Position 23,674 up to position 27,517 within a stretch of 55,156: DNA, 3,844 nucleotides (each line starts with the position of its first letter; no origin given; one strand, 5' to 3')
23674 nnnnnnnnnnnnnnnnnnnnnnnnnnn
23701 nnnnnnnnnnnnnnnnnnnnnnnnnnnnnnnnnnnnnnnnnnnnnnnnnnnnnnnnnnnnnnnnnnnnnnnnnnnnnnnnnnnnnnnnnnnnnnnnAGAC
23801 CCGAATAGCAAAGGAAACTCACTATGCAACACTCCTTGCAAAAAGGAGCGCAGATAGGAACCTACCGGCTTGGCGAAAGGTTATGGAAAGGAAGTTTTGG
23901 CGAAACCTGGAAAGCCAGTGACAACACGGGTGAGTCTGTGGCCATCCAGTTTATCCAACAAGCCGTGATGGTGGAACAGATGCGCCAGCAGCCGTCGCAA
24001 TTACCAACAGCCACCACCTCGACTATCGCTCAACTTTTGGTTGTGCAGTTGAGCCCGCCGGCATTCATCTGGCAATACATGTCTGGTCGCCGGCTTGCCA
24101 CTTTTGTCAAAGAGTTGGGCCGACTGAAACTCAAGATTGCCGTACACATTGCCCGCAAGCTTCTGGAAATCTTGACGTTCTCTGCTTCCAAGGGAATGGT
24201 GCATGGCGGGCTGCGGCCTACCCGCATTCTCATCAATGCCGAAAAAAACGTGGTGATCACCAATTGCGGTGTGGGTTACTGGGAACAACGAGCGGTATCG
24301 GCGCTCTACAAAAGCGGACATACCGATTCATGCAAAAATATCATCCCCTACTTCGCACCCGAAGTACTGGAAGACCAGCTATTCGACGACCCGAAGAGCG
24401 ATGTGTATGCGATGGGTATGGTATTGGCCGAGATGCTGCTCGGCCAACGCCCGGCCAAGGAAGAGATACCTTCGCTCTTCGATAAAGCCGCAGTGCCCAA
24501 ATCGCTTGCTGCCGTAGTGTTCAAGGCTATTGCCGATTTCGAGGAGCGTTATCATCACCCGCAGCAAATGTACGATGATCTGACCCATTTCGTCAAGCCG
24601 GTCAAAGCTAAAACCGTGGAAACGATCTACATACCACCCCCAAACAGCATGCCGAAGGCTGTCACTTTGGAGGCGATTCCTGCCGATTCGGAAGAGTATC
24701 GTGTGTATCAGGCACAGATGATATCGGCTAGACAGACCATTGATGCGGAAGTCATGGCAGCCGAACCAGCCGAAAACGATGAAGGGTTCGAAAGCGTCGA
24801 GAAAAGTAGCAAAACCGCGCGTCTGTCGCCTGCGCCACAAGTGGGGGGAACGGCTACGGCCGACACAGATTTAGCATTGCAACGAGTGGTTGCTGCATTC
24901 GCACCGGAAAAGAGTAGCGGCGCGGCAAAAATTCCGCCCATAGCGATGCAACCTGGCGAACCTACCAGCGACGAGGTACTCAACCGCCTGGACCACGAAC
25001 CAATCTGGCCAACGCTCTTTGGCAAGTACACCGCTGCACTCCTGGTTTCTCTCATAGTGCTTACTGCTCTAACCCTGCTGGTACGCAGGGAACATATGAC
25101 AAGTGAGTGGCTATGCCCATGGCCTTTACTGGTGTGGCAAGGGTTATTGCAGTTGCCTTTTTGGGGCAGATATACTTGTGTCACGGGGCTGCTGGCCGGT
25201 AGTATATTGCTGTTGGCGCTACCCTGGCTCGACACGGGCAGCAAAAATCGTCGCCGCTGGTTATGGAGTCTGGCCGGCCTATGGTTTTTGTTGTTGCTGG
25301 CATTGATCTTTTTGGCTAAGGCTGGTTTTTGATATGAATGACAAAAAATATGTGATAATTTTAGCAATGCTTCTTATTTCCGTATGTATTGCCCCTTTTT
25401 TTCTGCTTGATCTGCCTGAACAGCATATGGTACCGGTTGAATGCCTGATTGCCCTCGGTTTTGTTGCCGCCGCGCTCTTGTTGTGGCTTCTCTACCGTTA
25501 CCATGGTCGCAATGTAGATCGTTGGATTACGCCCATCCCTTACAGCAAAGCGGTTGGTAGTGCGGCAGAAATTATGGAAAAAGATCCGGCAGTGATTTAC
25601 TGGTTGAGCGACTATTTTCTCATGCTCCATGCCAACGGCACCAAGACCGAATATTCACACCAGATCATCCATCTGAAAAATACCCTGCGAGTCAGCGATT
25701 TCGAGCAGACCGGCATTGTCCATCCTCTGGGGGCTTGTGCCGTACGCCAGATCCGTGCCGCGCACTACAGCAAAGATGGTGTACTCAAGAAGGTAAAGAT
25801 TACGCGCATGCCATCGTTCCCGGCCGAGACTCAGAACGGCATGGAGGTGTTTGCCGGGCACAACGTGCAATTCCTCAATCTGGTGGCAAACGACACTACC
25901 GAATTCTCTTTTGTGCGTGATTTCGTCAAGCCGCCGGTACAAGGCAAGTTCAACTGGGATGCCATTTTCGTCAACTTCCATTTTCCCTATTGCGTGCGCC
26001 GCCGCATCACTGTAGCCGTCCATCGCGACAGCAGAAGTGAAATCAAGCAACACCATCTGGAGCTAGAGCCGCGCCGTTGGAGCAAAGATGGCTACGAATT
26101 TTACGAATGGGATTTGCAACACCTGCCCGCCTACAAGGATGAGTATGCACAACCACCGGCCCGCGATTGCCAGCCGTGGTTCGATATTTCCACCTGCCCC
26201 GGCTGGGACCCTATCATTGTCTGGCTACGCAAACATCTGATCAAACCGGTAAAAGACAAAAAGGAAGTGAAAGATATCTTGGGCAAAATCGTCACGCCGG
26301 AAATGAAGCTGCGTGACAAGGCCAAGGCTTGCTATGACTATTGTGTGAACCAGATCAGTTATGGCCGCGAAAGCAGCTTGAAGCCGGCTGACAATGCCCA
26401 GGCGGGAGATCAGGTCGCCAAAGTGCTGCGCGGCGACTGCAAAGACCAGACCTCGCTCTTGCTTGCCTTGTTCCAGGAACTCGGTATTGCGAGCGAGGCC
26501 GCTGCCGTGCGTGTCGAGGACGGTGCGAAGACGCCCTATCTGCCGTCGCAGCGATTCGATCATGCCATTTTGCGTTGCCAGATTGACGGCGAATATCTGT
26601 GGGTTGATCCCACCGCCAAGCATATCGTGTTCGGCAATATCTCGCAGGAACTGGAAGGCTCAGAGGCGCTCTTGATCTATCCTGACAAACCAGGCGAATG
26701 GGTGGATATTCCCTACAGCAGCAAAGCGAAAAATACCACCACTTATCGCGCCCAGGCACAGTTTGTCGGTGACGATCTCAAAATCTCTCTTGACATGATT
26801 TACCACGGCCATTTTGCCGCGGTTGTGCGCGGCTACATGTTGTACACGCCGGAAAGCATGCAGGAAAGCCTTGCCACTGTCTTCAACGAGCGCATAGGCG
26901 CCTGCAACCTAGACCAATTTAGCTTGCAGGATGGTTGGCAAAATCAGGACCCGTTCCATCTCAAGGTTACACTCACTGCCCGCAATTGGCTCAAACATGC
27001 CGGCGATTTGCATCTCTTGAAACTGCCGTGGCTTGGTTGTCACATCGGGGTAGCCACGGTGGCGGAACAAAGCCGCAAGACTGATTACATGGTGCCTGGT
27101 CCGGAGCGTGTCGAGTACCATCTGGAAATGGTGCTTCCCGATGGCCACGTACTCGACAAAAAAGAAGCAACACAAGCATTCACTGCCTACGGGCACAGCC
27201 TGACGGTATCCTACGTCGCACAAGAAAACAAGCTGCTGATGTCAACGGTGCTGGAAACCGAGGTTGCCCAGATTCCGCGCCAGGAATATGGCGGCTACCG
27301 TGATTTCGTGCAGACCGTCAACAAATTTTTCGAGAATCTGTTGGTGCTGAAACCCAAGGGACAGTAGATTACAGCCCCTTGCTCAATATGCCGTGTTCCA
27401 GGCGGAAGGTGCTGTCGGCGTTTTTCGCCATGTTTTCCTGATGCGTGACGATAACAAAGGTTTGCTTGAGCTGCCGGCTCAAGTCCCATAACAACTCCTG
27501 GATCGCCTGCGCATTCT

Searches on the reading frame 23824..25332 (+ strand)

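Call 10: search_protein_families(library=pfam, proteins=[window:23824-25332:+], max_evalue=0.0001)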
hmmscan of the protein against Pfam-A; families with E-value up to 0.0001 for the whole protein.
window:23824-25332:+ (502 aa): 2 families
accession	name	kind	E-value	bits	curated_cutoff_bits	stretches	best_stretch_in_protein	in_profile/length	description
PF00069.31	Pkinase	-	1e-17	64.8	31.7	1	14-259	1-242/263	Protein kinase domain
PF07714.23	PK_Tyr_Ser-Thr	-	9.1e-17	61.6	23.1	1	16-224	3-205/258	Protein tyrosine and serine/threonine kinase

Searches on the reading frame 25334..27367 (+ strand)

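Call 10: search_protein_families(library=pfam, proteins=[window:25334-27367:+], max_evalue=0.0001)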
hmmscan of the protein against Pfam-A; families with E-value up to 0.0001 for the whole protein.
window:25334-27367:+ (677 aa): 2 families
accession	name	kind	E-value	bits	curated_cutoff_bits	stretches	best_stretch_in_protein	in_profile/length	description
PF01841.26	Transglut_core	-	1.9e-06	28.5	23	1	317-424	5-106/108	Transglutaminase-like superfamily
PF12969.12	DUF3857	-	1.7e-05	25.3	24.6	1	100-267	1-169/170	Domain of Unknown Function with PDB structure (DUF3857)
